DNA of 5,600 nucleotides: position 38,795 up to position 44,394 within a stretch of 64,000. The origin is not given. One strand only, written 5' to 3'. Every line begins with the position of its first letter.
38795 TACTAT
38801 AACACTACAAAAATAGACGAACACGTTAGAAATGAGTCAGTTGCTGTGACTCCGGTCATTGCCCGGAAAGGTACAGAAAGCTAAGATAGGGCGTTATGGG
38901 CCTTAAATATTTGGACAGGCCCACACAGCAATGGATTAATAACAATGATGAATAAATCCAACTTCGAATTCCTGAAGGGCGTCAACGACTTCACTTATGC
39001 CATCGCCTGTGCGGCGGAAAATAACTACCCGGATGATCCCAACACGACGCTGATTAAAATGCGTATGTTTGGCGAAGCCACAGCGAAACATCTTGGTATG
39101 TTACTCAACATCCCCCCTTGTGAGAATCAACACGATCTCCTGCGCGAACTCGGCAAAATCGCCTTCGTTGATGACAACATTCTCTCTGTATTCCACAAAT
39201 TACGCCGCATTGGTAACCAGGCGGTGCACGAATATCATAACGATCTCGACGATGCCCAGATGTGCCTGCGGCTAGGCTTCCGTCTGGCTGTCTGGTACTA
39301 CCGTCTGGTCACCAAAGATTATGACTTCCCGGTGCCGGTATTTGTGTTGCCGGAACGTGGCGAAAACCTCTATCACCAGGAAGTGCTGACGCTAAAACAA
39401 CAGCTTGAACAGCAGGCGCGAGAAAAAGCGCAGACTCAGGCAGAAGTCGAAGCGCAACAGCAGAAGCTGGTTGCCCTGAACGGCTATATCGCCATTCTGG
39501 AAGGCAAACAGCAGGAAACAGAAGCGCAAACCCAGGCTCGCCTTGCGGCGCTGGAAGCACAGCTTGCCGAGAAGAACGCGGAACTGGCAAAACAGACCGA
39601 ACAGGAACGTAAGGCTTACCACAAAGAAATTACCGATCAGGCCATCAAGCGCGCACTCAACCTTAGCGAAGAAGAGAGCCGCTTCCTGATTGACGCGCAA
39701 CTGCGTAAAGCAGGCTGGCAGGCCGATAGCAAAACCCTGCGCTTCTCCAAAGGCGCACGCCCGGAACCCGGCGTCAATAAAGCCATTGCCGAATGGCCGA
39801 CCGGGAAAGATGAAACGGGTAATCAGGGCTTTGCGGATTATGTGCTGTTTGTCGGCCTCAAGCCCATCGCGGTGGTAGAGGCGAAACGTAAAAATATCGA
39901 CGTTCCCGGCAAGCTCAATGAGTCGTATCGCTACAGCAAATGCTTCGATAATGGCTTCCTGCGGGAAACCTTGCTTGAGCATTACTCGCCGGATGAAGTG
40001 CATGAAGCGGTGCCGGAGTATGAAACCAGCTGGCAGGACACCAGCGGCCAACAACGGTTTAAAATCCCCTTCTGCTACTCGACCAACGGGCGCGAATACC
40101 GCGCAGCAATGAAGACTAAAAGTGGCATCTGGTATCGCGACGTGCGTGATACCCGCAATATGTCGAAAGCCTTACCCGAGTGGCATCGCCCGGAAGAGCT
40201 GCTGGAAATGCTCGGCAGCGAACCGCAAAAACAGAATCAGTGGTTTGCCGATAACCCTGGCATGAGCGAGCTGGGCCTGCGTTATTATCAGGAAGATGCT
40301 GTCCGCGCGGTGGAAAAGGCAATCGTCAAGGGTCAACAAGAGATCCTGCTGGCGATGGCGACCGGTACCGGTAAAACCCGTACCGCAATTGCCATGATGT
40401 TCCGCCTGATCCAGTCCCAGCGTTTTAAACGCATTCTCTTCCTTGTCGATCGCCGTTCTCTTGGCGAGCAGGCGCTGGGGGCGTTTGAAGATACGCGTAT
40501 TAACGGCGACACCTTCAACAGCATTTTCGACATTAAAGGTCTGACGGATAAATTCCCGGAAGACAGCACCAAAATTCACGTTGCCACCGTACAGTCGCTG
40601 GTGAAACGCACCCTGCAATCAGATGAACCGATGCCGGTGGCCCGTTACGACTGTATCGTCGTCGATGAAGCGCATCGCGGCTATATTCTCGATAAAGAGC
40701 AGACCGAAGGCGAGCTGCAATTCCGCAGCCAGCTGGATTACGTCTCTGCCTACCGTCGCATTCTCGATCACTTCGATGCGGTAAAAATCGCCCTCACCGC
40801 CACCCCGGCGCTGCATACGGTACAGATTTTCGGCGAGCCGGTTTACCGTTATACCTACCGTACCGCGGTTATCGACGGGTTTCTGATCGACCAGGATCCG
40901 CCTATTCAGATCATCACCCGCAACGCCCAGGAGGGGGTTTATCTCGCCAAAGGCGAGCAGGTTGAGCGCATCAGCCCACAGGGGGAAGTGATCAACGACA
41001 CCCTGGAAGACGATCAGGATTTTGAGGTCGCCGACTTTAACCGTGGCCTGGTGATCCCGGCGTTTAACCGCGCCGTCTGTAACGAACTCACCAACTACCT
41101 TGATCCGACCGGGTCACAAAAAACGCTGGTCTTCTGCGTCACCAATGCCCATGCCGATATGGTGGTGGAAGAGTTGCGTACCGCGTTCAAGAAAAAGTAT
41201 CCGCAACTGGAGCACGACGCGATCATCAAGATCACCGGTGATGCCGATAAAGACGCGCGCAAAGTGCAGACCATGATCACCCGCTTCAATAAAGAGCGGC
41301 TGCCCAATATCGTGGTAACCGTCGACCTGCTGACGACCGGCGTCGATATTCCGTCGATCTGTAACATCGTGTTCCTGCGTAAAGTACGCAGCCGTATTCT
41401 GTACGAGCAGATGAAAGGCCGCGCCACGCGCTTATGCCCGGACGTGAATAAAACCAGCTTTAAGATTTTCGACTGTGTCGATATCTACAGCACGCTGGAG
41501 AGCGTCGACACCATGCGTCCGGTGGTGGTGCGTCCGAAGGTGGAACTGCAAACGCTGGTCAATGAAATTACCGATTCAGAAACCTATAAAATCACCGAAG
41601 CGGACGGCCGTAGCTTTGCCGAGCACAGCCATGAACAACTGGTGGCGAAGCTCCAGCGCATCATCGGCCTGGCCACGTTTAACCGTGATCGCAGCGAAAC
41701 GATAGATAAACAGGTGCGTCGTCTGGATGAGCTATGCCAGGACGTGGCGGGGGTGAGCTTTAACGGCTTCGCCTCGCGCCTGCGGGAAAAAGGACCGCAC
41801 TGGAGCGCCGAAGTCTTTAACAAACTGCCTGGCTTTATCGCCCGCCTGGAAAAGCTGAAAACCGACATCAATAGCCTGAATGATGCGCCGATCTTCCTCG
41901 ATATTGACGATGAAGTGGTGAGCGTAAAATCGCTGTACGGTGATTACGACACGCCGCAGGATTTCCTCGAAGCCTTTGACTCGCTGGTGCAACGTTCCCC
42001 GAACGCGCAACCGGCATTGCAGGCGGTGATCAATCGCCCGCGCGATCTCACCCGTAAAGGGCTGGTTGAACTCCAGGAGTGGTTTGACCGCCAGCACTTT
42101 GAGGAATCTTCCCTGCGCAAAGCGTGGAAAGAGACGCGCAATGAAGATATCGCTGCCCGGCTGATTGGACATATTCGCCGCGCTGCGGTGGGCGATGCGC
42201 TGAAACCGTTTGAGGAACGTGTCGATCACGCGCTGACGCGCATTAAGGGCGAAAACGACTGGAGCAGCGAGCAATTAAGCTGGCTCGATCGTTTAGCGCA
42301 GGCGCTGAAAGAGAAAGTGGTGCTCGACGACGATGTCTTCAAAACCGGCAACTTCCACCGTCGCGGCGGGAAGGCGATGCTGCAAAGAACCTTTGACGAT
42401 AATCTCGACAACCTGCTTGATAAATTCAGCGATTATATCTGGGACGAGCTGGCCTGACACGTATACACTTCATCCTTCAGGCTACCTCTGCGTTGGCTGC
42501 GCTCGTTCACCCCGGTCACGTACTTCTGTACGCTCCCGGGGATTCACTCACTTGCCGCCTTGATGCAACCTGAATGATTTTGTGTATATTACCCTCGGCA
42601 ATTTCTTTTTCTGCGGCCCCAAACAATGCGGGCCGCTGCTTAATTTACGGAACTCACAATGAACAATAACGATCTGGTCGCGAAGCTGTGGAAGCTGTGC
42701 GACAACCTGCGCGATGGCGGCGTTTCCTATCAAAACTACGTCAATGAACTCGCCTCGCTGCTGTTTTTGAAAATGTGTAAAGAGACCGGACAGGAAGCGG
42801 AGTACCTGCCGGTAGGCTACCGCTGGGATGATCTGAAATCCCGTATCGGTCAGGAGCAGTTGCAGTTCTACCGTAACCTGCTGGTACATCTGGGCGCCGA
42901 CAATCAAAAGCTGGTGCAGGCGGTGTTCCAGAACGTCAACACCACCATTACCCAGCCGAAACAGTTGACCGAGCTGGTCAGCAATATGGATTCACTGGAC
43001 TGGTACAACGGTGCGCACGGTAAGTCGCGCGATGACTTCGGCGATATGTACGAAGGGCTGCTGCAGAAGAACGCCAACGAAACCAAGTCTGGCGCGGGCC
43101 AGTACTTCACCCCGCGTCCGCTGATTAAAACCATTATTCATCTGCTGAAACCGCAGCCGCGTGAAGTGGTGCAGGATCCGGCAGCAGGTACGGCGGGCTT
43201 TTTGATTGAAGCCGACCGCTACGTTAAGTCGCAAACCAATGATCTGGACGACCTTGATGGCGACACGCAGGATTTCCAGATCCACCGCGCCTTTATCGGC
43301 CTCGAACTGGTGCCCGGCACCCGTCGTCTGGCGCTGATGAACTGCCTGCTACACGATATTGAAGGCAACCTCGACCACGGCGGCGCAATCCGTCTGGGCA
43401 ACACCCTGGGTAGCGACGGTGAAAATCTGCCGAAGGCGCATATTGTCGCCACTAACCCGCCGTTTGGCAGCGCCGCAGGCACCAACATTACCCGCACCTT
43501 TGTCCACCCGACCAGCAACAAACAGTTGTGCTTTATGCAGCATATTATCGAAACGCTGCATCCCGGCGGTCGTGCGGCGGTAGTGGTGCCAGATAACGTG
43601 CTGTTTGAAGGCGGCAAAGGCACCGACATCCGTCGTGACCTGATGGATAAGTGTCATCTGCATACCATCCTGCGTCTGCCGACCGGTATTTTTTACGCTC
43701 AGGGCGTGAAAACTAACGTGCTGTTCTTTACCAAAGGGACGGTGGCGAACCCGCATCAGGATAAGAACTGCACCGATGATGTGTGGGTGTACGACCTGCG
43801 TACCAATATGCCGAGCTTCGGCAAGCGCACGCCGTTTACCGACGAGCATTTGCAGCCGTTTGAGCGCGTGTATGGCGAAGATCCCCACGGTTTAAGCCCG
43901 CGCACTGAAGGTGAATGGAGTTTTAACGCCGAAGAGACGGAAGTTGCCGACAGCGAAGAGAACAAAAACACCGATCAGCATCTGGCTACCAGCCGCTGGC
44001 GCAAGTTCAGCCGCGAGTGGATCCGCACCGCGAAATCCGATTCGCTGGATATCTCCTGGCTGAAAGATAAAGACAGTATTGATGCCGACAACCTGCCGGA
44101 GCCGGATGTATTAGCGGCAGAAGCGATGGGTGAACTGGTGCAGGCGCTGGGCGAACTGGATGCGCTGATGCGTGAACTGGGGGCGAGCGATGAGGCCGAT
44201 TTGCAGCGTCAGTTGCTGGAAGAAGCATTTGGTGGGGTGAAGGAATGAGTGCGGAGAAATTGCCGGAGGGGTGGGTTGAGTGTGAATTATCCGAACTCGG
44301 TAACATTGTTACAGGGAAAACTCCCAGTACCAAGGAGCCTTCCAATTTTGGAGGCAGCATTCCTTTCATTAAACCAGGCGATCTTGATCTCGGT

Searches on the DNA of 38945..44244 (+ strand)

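Call 20: search_dna_similar(query=window:38945-44244:+, collection=ecoli_genomes, mode=near, max_rows=12)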
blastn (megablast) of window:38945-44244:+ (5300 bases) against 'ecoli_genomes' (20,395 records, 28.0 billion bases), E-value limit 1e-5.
Records with a match: 938; places in all: 938; records where one place covers at least 80% of the query: 927.
Genomes with a match: 938 of 5426; with a place that covers at least 80% of the query: 927. Places per genome that has any: lowest 1, median 1, highest 1. On chromosomes: 938 places; on plasmids: 0.
Best place of each record, by identity: 95-99% 935; 80-90% 3.
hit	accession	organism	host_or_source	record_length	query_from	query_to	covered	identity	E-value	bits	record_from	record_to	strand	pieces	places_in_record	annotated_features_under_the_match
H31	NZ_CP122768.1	Escherichia coli strain ETEC1738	Sus scrofa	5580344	1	5300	100%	97.9%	0e+0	9182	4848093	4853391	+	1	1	hsdR: type I restriction-modification system endonuclease | hsdM: type I restriction-modification system methyltransferase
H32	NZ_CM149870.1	Escherichia coli strain HCP5S3_I2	Sus scrofa domesticus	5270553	1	5300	100%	97.9%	0e+0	9177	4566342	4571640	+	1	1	hsdR: type I restriction-modification system endonuclease | hsdM: type I restriction-modification system methyltransferase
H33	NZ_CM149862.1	Escherichia coli strain LCP30S3_I5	Sus scrofa domesticus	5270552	1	5300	100%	97.9%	0e+0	9177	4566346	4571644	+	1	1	hsdR: type I restriction-modification system endonuclease | hsdM: type I restriction-modification system methyltransferase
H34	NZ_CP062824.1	Escherichia coli O169:H41 strain Res13-Lact-PER13-34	Sus scrofa domesticus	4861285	1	5300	100%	97.7%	0e+0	9106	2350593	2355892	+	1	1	hsdR: type I restriction-modification system endonuclease | hsdM: type I restriction-modification system methyltransferase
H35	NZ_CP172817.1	Escherichia coli strain HS-01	Homo sapiens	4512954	1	5300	100%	97.7%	0e+0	9106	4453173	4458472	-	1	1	hsdR: type I restriction-modification system endonuclease | hsdM: N-6 DNA methylase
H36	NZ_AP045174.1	Escherichia coli strain JNEC-KY178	Homo sapiens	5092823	1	5300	100%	97.5%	0e+0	9064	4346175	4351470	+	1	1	hsdR: type I restriction-modification system endonuclease | hsdM: type I restriction-modification system methyltransferase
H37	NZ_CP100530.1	Escherichia coli strain LH10-b-1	Gallus gallus domesticus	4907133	1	5300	100%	97.5%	0e+0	9053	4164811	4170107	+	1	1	hsdR: type I restriction-modification system endonuclease | hsdM: type I restriction-modification system methyltransferase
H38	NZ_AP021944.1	Escherichia coli strain WP2-S18-ESBL-07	-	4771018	1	5300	100%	97.5%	0e+0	9051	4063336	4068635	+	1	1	hsdR: type I restriction-modification system endonuclease | hsdM: type I restriction-modification system methyltransferase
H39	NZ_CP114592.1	Escherichia coli strain WEC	sewage plant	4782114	1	5300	100%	97.5%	0e+0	9051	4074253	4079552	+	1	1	hsdR: type I restriction-modification system endonuclease | hsdM: type I restriction-modification system methyltransferase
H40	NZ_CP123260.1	Escherichia coli strain YZLc4-1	chicken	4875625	1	5300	100%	97.5%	0e+0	9051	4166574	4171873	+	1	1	hsdR: type I restriction-modification system endonuclease | hsdM: type I restriction-modification system methyltransferase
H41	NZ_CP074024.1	Escherichia coli strain PK5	Pig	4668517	1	5300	100%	97.5%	0e+0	9047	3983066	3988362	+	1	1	hsdR: type I restriction-modification system endonuclease | hsdM: type I restriction-modification system methyltransferase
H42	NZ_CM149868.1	Escherichia coli strain HCP6S3_I1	Sus scrofa domesticus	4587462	1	5300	100%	97.4%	0e+0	9031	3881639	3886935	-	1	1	hsdR: type I restriction-modification system endonuclease | hsdM: type I restriction-modification system methyltransferase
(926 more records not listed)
